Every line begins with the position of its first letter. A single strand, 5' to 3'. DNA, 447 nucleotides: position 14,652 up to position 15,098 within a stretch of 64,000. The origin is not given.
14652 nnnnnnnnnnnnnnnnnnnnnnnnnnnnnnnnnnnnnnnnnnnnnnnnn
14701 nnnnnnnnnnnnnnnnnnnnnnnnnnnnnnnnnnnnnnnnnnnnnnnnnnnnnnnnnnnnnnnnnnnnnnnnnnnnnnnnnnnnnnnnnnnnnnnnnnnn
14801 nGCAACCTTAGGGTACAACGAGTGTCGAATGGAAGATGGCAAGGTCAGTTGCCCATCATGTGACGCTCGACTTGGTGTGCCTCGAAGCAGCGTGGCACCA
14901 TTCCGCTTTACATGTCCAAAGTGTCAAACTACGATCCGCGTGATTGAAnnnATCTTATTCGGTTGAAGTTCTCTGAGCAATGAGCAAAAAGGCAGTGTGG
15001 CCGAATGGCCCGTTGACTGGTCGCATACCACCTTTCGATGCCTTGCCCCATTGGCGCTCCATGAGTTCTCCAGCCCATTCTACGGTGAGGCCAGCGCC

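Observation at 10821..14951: Surface protein 1 architecture: SGNH-hydrolase-like domain in the ectodomain and a cytoplasmic zinc ribbon after the C-terminal anchor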

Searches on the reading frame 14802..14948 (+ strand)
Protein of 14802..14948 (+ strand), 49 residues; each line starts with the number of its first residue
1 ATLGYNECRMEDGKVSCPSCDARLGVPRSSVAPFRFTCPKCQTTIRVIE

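Call 34: search_protein_representatives(alignment_id=A2)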
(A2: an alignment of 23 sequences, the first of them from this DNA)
Query: 23 sequences, 50 profile positions. Proteins with E-value up to 0.001 (for the whole library): 103; up to 1e-10: 36; up to 1e-30: 0. The best 103 are listed.
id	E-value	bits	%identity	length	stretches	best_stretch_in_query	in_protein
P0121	4.3e-27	109.7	-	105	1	2-50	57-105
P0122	7.9e-27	108.9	-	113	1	2-49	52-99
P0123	1.5e-26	108.0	-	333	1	2-50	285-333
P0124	5.7e-26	106.1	-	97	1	1-50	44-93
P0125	2.3e-25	104.2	-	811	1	2-50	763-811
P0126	3.6e-25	103.6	-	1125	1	1-50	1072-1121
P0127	1.3e-24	101.7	-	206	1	1-50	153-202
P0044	5.7e-24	99.7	-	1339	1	1-50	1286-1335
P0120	1.8e-22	94.9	-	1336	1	2-49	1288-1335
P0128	4.1e-22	93.8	-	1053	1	2-49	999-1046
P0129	1.9e-21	91.7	-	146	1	1-49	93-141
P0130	2.2e-21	91.4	-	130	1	2-49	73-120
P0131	4.2e-20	87.3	-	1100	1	2-50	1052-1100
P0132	4.9e-20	87.1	-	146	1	2-50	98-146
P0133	8.0e-20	86.5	-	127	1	2-50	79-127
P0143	4.4e-15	71.3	-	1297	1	2-49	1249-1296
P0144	1.7e-14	69.4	-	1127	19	24-41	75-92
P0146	2.2e-13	65.8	-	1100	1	5-50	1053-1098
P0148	2.7e-12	62.3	-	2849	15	13-32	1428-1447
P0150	3.2e-12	62.1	-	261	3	13-46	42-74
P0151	1.7e-11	59.8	-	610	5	13-46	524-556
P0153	1.9e-11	59.6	-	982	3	14-46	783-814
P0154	4.4e-11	58.5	-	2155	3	13-46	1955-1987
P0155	6.6e-10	54.7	-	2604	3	12-46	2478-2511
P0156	8.6e-10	54.3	-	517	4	11-50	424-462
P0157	1.2e-09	53.9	-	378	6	15-46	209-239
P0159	1.8e-09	53.3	-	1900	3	15-46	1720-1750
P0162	6.5e-09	51.5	-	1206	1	11-49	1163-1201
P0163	8.2e-09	51.2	-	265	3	13-44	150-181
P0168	1.4e-07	47.2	-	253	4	14-48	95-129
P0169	1.4e-07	47.2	-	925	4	14-50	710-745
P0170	1.9e-07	46.8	-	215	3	14-46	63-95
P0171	2.0e-07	46.8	-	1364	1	9-48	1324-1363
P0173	4.0e-07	45.8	-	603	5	12-46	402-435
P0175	7.8e-07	44.9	-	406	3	14-48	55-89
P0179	5.0e-06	42.3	-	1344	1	3-50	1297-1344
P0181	1.2e-05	41.1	-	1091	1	3-50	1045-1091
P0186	2.2e-05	40.2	-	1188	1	3-50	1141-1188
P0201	2.4e-04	36.9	-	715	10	15-46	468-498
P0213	4.6e-04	36.0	-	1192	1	2-49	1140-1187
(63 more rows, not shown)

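Call 37: find_related_loci(query=A2, collection=genome_contigs, flank=7000)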
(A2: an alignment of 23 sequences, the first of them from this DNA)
Query A2 (49 aa) in genome_contigs; peptide patterns used: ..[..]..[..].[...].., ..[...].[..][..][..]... (x = any residue, [..] = any of these).
231 stretches matched a pattern; 196 encode a relative of the query (tblastn E <= 1e-3); the best 80 are kept; 80 distinct loci.
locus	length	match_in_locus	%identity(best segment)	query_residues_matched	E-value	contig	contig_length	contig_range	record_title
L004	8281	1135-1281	100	1-49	3e-31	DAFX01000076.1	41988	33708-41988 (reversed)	MAG TPA_asm: Euryarchaeota archaeon UBA433 UBA433_contig_1167, whole genome shotgun sequence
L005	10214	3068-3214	98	1-49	3e-31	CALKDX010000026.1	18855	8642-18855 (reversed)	MAG: Candidatus Poseidoniaceae archaeon isolate S4_Bin_Bin_159_sub_1 genome assembly, contig: c_000000041331, whole geno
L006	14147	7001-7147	94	1-49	8e-30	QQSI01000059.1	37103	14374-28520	MAG: Candidatus Poseidoniales archaeon isolate bin_35 U_43220-59, whole genome shotgun sequence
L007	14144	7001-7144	90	2-49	8e-28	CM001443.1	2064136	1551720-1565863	MAG: uncultured Candidatus Poseidoniales archaeon isolate MG-II chromosome, whole genome shotgun sequence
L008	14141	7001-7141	89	3-49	3e-27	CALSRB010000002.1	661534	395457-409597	MAG: Candidatus Poseidoniaceae archaeon isolate B_MB87 genome assembly, contig: contig_21783_B_MB87, whole genome shotgu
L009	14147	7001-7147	84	1-49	1e-26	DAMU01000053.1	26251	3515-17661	MAG TPA_asm: Euryarchaeota archaeon UBA91 UBA91_contig_17673, whole genome shotgun sequence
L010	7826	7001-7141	87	3-49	1e-26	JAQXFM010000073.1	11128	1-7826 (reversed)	MAG: Candidatus Poseidoniaceae archaeon isolate cluster3-bin.98 k119_512741, whole genome shotgun sequence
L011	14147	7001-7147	88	1-49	3e-26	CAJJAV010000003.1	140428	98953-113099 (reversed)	uncultured Candidatus Poseidoniales archaeon isolate FRAM18_bin109 genome assembly, contig: FRAM17_bin109-3, whole genom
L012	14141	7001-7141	89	3-49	2e-26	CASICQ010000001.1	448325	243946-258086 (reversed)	MAG: Candidatus Poseidoniaceae archaeon isolate FRAM_WSC20_S10_BML_bin_147_1 genome assembly, contig: FRAM_WSC20_S10_BML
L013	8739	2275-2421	82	1-49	5e-26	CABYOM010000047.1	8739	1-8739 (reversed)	uncultured Candidatus Poseidoniales archaeon isolate AG-333-I22 genome assembly, contig: AG-333-I22_NODE_47, whole genom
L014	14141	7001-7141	85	3-49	5e-26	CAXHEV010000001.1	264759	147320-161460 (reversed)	MAG TPA_asm: uncultured Candidatus Poseidoniales archaeon isolate SRR12480315_binner12_Refined_19 genome assembly, conti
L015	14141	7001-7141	85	3-49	6e-26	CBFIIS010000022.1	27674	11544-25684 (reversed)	MAG: Candidatus Poseidoniaceae archaeon isolate Co_bin_798_indstr genome assembly, contig: Co_bin_798_indstr_c22, whole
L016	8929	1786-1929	90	2-49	5e-27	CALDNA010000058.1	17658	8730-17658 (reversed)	MAG TPA_asm: uncultured euryarchaeote isolate ERR599035_bin.45_CONCOCT_v1.1_MAG genome assembly, contig: ERZ840559.1131,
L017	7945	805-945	85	3-49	8e-26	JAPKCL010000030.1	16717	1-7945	MAG: Candidatus Poseidoniaceae archaeon isolate ANT-63 NODE_1237_length_16717_cov_8.498079, whole genome shotgun sequenc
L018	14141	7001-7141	85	3-49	9e-26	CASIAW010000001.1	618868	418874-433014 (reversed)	MAG: Candidatus Poseidoniaceae archaeon isolate FRAM_WSC20_S26_SRF_bin_100_1 genome assembly, contig: FRAM_WSC20_S26_SW_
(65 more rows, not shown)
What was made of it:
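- One contig is titled Verrucomicrobiales (call 37).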

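Call 40: list_cluster_members(proteins=[P0131, P0146, P0128, P0181, P0213, P0171, P0162, P0143, P0179, P0186])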
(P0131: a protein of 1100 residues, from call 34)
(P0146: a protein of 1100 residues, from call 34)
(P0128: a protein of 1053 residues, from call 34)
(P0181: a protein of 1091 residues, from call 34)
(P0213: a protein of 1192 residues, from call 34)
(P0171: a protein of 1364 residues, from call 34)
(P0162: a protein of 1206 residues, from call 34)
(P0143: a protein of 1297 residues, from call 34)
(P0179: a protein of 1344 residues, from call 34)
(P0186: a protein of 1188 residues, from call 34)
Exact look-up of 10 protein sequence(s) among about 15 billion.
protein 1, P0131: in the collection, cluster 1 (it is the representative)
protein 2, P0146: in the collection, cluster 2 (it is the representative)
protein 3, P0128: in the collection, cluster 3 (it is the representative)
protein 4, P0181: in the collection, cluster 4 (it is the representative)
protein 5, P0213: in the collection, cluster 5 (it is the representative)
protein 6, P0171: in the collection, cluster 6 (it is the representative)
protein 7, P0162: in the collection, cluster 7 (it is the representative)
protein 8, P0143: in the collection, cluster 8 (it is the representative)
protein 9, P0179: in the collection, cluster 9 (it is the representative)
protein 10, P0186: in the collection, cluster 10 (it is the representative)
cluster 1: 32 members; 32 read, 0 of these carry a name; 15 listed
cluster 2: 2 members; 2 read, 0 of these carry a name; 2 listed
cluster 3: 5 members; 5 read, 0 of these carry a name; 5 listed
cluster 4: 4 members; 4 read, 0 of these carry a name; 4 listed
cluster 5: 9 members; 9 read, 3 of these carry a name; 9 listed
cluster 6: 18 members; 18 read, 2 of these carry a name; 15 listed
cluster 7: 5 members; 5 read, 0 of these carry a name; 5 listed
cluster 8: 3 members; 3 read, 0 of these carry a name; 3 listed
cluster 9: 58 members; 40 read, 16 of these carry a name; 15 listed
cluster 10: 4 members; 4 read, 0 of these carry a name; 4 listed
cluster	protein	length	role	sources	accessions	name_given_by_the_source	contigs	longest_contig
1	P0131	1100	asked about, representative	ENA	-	-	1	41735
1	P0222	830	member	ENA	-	-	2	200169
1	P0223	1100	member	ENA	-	-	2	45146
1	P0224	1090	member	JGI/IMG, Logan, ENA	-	-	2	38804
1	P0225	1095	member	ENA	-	-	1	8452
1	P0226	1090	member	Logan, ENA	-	-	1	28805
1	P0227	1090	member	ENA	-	-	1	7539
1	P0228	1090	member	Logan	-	-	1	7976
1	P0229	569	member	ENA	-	-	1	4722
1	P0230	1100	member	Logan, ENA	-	-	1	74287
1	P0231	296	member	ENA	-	-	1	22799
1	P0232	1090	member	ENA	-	-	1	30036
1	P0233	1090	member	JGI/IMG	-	-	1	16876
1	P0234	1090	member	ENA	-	-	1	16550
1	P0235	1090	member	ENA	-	-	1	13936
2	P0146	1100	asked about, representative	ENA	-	-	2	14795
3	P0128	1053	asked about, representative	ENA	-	-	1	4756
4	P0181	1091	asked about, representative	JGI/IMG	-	-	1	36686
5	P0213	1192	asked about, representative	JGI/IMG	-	-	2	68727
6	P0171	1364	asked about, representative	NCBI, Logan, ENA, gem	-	-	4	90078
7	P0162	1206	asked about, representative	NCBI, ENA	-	-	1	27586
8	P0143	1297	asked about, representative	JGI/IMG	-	-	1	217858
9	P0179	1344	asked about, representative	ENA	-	-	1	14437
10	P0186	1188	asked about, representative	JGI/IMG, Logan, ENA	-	-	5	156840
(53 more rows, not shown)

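Call 41: find_encoding_contigs(protein=P0131, flank=8000, max_places=1)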
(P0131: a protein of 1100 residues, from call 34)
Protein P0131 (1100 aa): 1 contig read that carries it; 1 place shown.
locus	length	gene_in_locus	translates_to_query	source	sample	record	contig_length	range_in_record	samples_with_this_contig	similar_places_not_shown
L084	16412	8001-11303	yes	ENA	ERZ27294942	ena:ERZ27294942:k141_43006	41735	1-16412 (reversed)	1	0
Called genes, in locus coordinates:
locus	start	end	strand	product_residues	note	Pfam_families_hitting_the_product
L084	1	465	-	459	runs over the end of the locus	PF00171:Aldedh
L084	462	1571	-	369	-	PF06089:Asparaginase_II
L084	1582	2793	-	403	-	PF00296:Bac_luciferase (faint)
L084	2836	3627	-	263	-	PF13424:TPR_12 (weak)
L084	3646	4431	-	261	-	PF00106:adh_short, PF13460:NAD_binding_10 (weak), PF13561:adh_short_C2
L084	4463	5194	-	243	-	PF20434:BD-FAE, PF12697:Abhydrolase_6 (weak), PF00326:Peptidase_S9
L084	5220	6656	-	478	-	PF01336:tRNA_anti-codon, PF00152:tRNA-synt_2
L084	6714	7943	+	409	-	PF00438:S-AdoMet_synt_N, PF02772:S-AdoMet_synt_M, PF02773:S-AdoMet_synt_C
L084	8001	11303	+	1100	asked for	PF11614:FixG_C (faint), PF22073:Cep192_D4 (faint), PF22544:HYDIN_VesB_CFA65-like_Ig (faint), PF10633:NPCBM_assoc (faint), PF23548:Zn_ribbon_FGT1_2 (faint)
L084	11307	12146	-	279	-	PF08704:GCD14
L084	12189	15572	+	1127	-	-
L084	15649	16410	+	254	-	?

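Call 42: find_encoding_contigs(protein=P0213, flank=8000, max_places=1)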
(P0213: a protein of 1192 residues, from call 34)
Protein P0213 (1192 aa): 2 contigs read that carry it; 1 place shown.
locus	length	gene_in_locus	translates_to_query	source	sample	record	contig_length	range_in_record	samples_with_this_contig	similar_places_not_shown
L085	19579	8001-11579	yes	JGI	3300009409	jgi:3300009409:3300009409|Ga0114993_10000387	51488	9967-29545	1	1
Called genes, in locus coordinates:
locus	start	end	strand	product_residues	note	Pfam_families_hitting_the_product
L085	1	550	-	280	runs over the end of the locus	PF07719:TPR_2 (faint), PF13181:TPR_8 (faint), PF13424:TPR_12 (weak), PF00515:TPR_1 (faint)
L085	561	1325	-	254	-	PF00106:adh_short, PF13561:adh_short_C2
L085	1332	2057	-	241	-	PF00551:Formyl_trans_N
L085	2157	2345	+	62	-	PF00313:CSD, PF08206:OB_RNB (weak)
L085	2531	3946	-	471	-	PF01336:tRNA_anti-codon, PF00152:tRNA-synt_2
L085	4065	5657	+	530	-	-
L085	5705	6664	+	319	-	PF13545:HTH_Crp_2 (weak)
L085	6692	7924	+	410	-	PF00438:S-AdoMet_synt_N, PF02772:S-AdoMet_synt_M, PF02773:S-AdoMet_synt_C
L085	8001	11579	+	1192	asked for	PF22544:HYDIN_VesB_CFA65-like_Ig (faint), PF11614:FixG_C (faint)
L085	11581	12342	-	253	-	PF01135:PCMT (weak), PF08704:GCD14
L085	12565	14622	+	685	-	PF00493:MCM (faint), PF01078:Mg_chelatase, PF00004:AAA (faint), PF07728:AAA_5 (faint), PF00158:Sigma54_activat, PF20436:LonB_AAA-LID (weak), PF05362:Lon_C, PF13541:ChlI, +1 more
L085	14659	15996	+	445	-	PF07690:MFS_1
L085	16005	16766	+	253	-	PF01112:Asparaginase_2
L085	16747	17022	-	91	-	PF03685:UPF0147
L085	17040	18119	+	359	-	PF06847:Arc_PepC_II (weak)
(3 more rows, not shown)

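Call 50: predict_structure(alignment_id=A2)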
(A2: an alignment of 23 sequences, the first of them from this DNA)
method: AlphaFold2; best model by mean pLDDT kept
length: 49 residues; sequences in the alignment: 23
mean_pLDDT: 89.3   pTM: 0.63
mean pLDDT of the five models: 89.3, 87.0, 85.7, 85.4, 72.7
residues with pLDDT >= 90: 30; 70-90: 18; 50-70: 1; < 50: 0
segments of 3 or more residues with pLDDT < 50: none
pLDDT, mean of each block of 10 residues (from residue 1): 84 91 89 91 92
secondary structure, 60 per line:
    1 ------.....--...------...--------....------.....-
elements in order: E7-11 E14-16 E23-25 E34-37 E44-48
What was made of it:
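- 14808..14948 (+): C-terminal C4 zinc ribbon (aa 1330-1376): LGYNECR-x5-KVxCPxC-x3-LGVPRxS-x3-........-x3-IRV. The predicted zinc ligands are C1344, C1347, C1365 and C1368. AF2 pLDDT 89 with five strands (call 50).
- On Zinc ribbon (MJ0042 / Zn_ribbon_4 / FGT1 types): The AF2 model has pLDDT 89 and five short strands (call 50).
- Confident five-strand model (call 50).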

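Call 52: fold_search(model_id=the predicted structure, library=pdb)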
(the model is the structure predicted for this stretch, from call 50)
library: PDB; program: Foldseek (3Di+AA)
matches with E <= 10: 46; with E <= 0.001: 0
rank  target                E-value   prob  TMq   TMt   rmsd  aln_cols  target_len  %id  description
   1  3vpb_E                9.8e-01  0.80  0.62  0.55   1.2        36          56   19  ArgX from Sulfolobus tokodaii complexed with LysW/Glu/ADP/Mg/Zn/Sulfate (released 2013-02-27)
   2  9g2b_I                2.4e+00  0.06  0.32  0.18  29.1        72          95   14  Yeast RNA polymerase I elongation complex stalled by an apurinic site, 12-subunit (released 2025-06-18)
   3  1ici_B                2.5e+00  0.15  0.45  0.11   5.4        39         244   26  CRYSTAL STRUCTURE OF A SIR2 HOMOLOG-NAD COMPLEX (released 2001-05-02)
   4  7oqy_Y                2.5e+00  0.02  0.24  0.14  24.9        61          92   13  Cryo-EM structure of the cellular negative regulator TFS4 bound to the archaeal RNA polymerase (released 2021-08-25)
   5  9bct_P                2.7e+00  0.20  0.46  0.47   4.4        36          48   19  Cryo-EM structure of Thermococcus kodakarensis FttA-dependent transcription pre-termination complex containing 44 nt R (released 2024-07-31)
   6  2jrp_MODEL_1_A        2.9e+00  0.06  0.32  0.20   9.6        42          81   10  Solution NMR Structure of YfgJ from Salmonella typhimurium Modeled with Two Zn+2 Bound, Northeast Structural G (released 2007-07-10)
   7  1ici_A                3.5e+00  0.13  0.45  0.11   4.7        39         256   26  CRYSTAL STRUCTURE OF A SIR2 HOMOLOG-NAD COMPLEX (released 2001-05-02)
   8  8eb5_A                4.0e+00  0.12  0.32  0.22   0.9        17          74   29  Tandem of Hermes transposase BED domain in complex with the quasi palindrome of its transposon left-end (released 2023-08-02)
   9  6ydh_MODEL_1_A        4.3e+00  0.06  0.31  0.25   7.9        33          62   27  Solution structure and dynamics of Zn-Finger HVO_2753 protein (released 2020-09-23)
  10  9a6n_B                4.6e+00  0.03  0.27  0.10  16.9        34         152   15  Integrative model of SOJ-NRDR by crosslinking MS and deep learning (released 2024-09-18)
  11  1m2j                  4.9e+00  0.13  0.47  0.12   3.0        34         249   29  Sir2 homologue H80N mutant-ADP ribose complex (released 2003-04-08)
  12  1m2k                  4.9e+00  0.12  0.47  0.12   3.1        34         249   29  Sir2 homologue F159A mutant-ADP ribose complex (released 2003-04-08)
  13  5m3f_I                4.9e+00  0.11  0.43  0.36   3.4        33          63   18  Yeast RNA polymerase I elongation complex at 3.8A (released 2016-11-23)
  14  4v4n_Ai               4.9e+00  0.08  0.32  0.21   1.3        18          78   28  Structure of the Methanococcus jannaschii ribosome-SecYEBeta channel complex (released 2014-07-09)
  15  7oya_p1               4.9e+00  0.07  0.30  0.17   1.4        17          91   29  Cryo-EM structure of the 1 hpf zebrafish embryo 80S ribosome (released 2022-07-13)
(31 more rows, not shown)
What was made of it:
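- On Zinc ribbon (MJ0042 / Zn_ribbon_4 / FGT1 types): The best Foldseek hit is LysW at E = 0.98 (call 52).
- Zinc ribbons commonly bind nucleic acids or the transcription machinery; the hits include RNA polymerase subunits and TFS4 (call 52).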
